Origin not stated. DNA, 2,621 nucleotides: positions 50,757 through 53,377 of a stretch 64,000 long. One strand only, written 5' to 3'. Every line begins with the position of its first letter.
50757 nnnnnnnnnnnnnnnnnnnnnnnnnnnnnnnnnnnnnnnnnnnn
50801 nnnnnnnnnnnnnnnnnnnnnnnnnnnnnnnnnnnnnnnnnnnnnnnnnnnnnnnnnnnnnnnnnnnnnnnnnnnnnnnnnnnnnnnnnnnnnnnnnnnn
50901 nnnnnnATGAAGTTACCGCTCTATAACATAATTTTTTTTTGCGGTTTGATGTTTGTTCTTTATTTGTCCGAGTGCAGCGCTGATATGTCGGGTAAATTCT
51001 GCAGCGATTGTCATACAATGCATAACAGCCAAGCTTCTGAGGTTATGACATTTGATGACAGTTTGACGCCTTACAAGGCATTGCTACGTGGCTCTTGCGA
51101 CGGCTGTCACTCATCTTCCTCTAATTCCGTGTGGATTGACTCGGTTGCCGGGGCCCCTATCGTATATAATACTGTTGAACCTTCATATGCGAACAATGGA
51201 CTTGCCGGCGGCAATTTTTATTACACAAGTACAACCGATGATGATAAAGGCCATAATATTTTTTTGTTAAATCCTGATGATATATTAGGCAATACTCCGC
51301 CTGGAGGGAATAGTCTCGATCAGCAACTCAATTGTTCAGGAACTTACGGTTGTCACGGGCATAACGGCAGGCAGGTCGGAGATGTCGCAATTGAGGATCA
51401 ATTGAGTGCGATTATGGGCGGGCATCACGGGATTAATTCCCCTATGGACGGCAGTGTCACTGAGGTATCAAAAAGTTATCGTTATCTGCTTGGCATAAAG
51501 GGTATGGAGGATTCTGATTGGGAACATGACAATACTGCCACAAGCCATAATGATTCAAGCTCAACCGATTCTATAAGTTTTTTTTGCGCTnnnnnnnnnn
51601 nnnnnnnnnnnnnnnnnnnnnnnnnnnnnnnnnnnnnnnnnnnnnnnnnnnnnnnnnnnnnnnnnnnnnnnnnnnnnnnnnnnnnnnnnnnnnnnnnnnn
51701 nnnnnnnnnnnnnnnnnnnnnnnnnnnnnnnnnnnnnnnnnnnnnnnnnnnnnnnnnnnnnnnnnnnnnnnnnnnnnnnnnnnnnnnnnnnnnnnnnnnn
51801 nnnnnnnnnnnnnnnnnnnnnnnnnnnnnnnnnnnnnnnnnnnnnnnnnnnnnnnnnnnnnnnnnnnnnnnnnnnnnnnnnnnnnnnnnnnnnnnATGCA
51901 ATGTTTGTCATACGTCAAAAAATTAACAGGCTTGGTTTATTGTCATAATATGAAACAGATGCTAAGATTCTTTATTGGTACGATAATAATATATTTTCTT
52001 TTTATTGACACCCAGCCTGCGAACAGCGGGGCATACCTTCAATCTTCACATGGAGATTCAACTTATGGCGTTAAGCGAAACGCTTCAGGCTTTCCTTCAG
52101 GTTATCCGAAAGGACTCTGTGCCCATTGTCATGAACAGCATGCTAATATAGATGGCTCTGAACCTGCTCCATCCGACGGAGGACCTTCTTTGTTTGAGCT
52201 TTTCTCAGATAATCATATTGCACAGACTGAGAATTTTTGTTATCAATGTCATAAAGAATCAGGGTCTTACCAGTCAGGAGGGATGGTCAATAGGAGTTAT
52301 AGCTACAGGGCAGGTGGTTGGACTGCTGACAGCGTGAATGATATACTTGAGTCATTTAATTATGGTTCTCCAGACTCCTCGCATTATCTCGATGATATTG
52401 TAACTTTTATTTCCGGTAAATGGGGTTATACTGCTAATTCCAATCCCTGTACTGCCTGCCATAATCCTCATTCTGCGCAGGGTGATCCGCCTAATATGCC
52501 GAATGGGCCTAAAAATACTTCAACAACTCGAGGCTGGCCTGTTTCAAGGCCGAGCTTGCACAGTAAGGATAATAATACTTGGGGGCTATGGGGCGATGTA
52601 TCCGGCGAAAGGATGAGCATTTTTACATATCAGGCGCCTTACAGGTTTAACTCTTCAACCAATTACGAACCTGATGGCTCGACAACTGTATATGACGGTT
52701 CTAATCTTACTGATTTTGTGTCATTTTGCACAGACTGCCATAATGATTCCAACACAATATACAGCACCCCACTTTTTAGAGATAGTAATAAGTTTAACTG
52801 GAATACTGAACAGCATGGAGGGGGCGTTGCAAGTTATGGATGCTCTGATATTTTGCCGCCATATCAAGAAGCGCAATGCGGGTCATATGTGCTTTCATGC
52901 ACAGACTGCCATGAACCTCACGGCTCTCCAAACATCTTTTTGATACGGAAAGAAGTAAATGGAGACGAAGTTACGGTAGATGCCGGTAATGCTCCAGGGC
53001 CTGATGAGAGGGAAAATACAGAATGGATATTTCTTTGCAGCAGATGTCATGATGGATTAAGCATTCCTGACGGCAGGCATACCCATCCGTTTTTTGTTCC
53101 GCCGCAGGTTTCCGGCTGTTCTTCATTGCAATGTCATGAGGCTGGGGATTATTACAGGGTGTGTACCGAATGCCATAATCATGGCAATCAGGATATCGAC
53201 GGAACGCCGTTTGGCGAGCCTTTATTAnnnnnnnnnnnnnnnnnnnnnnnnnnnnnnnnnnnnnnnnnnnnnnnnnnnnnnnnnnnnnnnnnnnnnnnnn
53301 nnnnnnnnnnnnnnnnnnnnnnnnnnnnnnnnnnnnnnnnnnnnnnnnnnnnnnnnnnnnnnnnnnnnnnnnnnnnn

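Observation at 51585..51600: In-frame TAA stop exactly inside a CXXCH motif of the third OmcS-like paralog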

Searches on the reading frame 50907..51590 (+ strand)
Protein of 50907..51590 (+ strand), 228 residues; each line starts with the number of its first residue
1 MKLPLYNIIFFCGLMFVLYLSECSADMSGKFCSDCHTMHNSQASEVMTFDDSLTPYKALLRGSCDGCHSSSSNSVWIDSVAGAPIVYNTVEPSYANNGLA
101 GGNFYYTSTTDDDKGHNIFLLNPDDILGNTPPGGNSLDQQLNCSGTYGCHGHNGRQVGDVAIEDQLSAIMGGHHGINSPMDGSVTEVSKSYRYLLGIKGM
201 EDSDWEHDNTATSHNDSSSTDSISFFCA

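Call 14: find_encoding_contigs(protein=window:50907-51590:+, flank=6000, max_places=6)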
Protein window:50907-51590:+ (228 aa): no gene with exactly this product is on record in the collection.

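Call 41: list_cluster_members(proteins=[P0126, window:50907-51590:+, window:51950-53227:+, window:51896-53227:+, window:53660-54040:+, window:51636-51923:+, window:53249-53497:+])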
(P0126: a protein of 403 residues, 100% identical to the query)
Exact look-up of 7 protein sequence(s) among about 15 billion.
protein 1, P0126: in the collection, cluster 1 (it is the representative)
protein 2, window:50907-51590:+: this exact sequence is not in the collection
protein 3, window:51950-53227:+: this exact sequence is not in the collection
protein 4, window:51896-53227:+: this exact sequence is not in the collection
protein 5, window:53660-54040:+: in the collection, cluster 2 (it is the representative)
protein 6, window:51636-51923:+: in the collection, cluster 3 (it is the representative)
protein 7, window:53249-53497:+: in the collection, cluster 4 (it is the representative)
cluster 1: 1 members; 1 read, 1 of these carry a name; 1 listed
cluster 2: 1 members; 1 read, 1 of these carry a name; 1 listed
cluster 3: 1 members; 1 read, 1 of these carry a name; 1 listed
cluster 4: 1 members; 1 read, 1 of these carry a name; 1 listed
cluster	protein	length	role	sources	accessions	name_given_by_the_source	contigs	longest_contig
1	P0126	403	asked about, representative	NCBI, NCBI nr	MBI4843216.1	MAG: hypothetical protein HY809_02685 [Nitrospirae bacterium] | hypothetical protein [Nitrospirota bacterium]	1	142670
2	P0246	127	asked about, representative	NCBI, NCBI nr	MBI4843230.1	MAG: response regulator [Nitrospirae bacterium] | response regulator [Nitrospirota bacterium]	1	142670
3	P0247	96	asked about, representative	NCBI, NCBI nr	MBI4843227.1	MAG: hypothetical protein HY809_02740 [Nitrospirae bacterium] | hypothetical protein [Nitrospirota bacterium]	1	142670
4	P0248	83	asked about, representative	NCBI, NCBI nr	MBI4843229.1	MAG: hypothetical protein HY809_02750 [Nitrospirae bacterium] | hypothetical protein [Nitrospirota bacterium]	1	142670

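Call 52: list_cluster_members(proteins=[window:50949-51590:+, window:50985-51590:+, window:51959-53227:+])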
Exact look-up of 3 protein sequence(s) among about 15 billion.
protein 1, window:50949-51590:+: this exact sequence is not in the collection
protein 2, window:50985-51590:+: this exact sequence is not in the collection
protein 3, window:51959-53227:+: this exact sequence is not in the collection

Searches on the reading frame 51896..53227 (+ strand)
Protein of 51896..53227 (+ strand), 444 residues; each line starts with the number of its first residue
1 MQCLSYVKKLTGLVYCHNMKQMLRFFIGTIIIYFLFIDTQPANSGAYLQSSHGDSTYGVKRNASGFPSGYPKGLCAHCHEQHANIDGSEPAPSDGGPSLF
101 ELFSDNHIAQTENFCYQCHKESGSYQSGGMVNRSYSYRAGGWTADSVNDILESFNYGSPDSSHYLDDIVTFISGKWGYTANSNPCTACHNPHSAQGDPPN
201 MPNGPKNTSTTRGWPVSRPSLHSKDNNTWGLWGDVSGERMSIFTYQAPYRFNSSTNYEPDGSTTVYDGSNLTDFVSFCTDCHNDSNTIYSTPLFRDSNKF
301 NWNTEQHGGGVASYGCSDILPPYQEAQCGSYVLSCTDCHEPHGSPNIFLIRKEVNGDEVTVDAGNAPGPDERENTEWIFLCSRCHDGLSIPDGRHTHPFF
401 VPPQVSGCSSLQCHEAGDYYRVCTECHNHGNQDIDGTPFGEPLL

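Call 8: search_protein_families(library=ncbifam, proteins=[window:51896-53227:+], max_evalue=0.01)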
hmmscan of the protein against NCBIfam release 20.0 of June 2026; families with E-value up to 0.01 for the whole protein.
window:51896-53227:+ (444 aa): 2 families
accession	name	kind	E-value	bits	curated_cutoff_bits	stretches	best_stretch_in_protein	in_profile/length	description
TIGR01905.1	paired_CXXCH_1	subfamily_domain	1.6e-08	34.3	25.2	1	335-353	9-27/41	doubled CXXCH domain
TIGR03508.1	decahem_SO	subfamily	0.0011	18.5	192.2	0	332-401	143-208/258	DmsE family decaheme c-type cytochrome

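Call 9: search_protein_families(library=pfam, proteins=[window:51896-53227:+], max_evalue=0.01)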
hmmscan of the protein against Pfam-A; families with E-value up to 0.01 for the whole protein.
window:51896-53227:+ (444 aa): 2 families
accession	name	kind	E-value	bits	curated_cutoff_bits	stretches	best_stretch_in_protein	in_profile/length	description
PF09699.15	Paired_CXXCH_1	-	1e-11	44.8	20.6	1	334-354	8-28/41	Doubled CXXCH motif (Paired_CXXCH_1)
PF14522.11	Cytochrome_C7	-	0.0053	17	24.8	0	379-428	14-67/67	Cytochrome c7 and related cytochrome c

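Call 15: find_encoding_contigs(protein=window:51896-53227:+, flank=6000, max_places=6)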
Protein window:51896-53227:+ (444 aa): no gene with exactly this product is on record in the collection.
